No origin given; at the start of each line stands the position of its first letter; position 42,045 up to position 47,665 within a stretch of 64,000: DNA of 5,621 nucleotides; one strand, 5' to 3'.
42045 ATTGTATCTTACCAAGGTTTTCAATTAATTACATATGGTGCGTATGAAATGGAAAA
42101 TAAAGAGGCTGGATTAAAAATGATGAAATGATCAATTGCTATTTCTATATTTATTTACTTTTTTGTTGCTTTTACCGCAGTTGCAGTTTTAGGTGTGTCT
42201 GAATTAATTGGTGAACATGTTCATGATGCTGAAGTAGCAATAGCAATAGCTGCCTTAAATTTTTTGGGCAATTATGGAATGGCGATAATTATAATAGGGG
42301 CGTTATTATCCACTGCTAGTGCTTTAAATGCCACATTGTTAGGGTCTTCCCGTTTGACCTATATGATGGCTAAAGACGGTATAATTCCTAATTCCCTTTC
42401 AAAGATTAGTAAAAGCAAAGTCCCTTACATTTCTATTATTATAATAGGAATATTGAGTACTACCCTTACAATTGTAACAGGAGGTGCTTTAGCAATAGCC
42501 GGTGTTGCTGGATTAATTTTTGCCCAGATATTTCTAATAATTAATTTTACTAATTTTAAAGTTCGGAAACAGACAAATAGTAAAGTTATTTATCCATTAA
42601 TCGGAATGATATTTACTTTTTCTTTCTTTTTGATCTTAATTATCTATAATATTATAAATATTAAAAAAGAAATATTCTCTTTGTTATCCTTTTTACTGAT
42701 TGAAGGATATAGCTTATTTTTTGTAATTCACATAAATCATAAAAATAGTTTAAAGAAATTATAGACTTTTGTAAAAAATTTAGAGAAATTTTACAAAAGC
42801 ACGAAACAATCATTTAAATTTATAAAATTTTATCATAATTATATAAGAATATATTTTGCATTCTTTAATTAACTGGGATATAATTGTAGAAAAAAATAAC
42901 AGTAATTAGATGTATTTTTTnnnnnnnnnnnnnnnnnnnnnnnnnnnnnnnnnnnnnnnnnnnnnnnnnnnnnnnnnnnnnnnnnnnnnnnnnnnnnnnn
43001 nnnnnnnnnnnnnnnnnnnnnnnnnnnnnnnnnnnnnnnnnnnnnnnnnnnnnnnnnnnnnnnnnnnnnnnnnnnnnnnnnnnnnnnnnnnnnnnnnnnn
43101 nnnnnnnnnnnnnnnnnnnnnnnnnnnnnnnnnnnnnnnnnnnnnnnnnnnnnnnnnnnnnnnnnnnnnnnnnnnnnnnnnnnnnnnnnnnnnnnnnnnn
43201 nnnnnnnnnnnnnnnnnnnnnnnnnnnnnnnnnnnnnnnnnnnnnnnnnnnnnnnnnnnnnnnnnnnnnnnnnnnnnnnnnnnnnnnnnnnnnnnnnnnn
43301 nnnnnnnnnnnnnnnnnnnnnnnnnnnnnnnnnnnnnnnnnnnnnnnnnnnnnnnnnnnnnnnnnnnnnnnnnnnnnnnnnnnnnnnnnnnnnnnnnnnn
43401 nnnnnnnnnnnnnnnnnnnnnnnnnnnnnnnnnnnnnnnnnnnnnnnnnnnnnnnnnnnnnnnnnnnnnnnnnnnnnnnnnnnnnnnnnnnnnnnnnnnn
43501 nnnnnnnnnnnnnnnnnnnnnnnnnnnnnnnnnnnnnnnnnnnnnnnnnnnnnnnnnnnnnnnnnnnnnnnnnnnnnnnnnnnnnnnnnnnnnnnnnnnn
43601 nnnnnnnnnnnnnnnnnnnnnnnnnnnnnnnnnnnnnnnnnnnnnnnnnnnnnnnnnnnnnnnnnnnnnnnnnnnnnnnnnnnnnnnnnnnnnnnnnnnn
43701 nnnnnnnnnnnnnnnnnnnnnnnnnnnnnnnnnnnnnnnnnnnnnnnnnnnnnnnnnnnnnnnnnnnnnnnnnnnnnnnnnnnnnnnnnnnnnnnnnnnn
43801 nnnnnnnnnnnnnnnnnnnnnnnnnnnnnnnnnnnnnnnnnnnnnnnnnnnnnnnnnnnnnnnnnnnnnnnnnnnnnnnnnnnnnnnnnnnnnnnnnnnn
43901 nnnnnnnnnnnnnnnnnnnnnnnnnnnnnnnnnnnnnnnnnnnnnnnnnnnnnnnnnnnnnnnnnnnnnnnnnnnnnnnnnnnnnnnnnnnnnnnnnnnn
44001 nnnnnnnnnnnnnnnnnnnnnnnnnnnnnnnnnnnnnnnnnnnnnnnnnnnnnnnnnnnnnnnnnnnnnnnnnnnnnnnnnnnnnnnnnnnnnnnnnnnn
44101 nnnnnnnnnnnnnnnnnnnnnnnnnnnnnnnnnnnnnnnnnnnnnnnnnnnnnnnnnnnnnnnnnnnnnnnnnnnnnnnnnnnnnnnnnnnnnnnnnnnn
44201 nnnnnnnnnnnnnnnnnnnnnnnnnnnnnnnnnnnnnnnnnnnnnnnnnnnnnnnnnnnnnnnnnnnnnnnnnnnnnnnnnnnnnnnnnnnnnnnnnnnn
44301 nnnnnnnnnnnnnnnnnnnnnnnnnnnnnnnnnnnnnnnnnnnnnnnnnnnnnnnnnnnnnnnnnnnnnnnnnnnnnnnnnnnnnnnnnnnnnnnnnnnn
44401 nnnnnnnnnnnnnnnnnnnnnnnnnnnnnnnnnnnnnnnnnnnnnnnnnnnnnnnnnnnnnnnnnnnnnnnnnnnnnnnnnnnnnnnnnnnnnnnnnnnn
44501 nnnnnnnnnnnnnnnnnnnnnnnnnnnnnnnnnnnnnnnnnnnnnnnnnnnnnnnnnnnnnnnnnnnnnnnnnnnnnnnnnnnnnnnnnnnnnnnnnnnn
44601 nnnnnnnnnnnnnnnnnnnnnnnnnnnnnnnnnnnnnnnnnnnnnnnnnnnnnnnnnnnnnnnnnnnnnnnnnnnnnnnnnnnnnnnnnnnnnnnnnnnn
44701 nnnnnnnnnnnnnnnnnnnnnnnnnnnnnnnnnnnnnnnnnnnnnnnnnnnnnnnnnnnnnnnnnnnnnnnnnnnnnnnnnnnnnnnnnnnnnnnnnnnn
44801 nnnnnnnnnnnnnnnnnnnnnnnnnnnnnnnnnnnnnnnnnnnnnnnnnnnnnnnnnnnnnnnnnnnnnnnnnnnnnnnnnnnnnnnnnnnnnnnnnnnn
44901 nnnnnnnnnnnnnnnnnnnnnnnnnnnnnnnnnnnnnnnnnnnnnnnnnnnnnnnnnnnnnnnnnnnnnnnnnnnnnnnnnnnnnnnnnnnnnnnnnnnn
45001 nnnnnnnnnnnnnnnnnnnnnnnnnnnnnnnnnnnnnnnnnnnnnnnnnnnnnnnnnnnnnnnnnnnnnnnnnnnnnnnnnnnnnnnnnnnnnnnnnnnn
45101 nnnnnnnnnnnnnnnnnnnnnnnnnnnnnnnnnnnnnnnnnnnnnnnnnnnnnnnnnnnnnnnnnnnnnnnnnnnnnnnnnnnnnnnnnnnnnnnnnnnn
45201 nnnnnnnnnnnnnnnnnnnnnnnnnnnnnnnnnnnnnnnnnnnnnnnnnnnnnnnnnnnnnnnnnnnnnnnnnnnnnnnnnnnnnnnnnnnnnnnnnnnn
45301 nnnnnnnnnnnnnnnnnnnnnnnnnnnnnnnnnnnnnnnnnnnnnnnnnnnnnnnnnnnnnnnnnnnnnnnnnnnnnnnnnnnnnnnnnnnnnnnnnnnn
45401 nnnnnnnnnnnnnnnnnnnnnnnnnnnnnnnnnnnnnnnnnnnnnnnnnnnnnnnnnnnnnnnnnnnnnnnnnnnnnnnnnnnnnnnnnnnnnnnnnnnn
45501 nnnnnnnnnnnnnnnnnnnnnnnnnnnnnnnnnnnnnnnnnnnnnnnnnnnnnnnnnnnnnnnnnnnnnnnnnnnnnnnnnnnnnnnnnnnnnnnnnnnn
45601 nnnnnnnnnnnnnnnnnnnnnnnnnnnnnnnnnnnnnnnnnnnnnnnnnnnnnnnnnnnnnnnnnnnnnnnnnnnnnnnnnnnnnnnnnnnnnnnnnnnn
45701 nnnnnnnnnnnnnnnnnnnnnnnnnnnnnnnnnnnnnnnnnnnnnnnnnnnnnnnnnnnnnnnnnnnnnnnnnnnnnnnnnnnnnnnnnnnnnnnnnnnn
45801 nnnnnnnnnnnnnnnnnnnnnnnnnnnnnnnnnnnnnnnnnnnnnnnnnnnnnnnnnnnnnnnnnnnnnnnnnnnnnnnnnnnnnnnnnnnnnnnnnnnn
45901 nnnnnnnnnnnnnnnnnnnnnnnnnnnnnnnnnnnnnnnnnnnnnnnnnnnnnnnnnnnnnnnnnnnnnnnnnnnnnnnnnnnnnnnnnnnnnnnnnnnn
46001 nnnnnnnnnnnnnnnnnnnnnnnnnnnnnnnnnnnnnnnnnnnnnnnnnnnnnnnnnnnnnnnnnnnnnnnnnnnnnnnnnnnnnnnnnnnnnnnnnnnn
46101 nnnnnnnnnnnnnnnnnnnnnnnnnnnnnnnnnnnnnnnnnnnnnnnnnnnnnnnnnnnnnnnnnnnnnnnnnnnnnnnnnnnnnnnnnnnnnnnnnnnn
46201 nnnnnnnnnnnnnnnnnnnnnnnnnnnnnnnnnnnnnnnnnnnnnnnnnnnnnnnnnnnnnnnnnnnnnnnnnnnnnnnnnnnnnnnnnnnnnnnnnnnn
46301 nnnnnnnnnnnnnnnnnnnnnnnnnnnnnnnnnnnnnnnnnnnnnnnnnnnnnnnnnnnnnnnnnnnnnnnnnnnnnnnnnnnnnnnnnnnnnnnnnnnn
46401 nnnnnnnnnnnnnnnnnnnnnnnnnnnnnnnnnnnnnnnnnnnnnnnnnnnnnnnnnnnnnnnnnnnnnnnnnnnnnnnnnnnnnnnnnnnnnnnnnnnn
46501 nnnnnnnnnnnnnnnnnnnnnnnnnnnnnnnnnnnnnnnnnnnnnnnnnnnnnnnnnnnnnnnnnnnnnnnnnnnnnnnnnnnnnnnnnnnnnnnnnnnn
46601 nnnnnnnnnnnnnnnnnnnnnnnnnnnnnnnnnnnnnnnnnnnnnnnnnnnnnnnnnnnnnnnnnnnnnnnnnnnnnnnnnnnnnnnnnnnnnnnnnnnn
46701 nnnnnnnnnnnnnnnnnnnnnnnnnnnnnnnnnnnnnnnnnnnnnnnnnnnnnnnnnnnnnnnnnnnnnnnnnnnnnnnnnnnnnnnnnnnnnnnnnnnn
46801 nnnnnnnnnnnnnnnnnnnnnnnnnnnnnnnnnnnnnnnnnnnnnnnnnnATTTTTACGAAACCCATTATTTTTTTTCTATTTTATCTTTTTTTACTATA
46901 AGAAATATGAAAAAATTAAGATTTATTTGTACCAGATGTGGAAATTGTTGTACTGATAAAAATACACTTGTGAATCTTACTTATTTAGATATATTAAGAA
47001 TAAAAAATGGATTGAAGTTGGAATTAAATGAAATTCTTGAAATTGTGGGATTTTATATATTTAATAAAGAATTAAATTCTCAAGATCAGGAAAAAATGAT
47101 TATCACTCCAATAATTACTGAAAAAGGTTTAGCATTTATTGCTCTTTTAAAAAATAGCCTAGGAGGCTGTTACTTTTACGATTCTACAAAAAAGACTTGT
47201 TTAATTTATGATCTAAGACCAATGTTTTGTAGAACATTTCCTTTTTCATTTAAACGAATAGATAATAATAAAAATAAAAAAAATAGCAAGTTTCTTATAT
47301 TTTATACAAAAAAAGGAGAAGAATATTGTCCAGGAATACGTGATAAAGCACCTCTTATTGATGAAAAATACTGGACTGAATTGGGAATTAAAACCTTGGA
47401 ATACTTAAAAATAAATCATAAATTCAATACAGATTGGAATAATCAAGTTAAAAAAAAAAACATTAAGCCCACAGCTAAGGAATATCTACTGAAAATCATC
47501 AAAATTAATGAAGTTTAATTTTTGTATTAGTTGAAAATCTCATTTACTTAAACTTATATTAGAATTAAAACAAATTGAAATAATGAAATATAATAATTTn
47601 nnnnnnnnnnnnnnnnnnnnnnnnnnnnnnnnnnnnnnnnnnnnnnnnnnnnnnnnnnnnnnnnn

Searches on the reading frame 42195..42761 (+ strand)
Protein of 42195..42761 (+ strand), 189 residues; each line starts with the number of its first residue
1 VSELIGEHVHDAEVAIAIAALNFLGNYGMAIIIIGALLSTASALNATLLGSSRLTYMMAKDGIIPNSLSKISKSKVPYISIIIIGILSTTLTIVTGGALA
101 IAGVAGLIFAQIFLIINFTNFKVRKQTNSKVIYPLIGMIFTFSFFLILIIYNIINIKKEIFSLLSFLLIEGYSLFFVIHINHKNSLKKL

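Call 49: search_protein_families(library=pfam, proteins=[window:42195-42761:+], max_evalue=0.0001)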
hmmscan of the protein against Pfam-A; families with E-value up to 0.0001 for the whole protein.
window:42195-42761:+ (189 aa): 2 families
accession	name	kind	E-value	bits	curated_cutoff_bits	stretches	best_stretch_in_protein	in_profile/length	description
PF13520.12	AA_permease_2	-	5.4e-12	45.8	27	1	16-154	260-406/427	Amino acid permease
PF00324.27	AA_permease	-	8.4e-12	45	24.6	1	16-150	268-414/470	Amino acid permease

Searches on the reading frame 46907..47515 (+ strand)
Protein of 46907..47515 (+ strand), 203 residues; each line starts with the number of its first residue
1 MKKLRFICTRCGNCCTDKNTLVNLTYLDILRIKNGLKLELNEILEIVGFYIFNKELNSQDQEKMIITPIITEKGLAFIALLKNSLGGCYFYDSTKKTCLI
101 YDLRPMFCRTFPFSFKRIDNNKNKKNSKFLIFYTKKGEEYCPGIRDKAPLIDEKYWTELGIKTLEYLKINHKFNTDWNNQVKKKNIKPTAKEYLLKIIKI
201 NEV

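Call 49: search_protein_families(library=pfam, proteins=[window:46907-47515:+], max_evalue=0.0001)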
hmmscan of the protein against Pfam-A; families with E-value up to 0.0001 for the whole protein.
window:46907-47515:+ (203 aa): 1 family
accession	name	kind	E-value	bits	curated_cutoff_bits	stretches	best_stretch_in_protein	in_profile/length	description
PF03692.20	CxxCxxCC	-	2.3e-12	47.9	23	1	8-122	2-73/85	Putative zinc- or iron-chelating domain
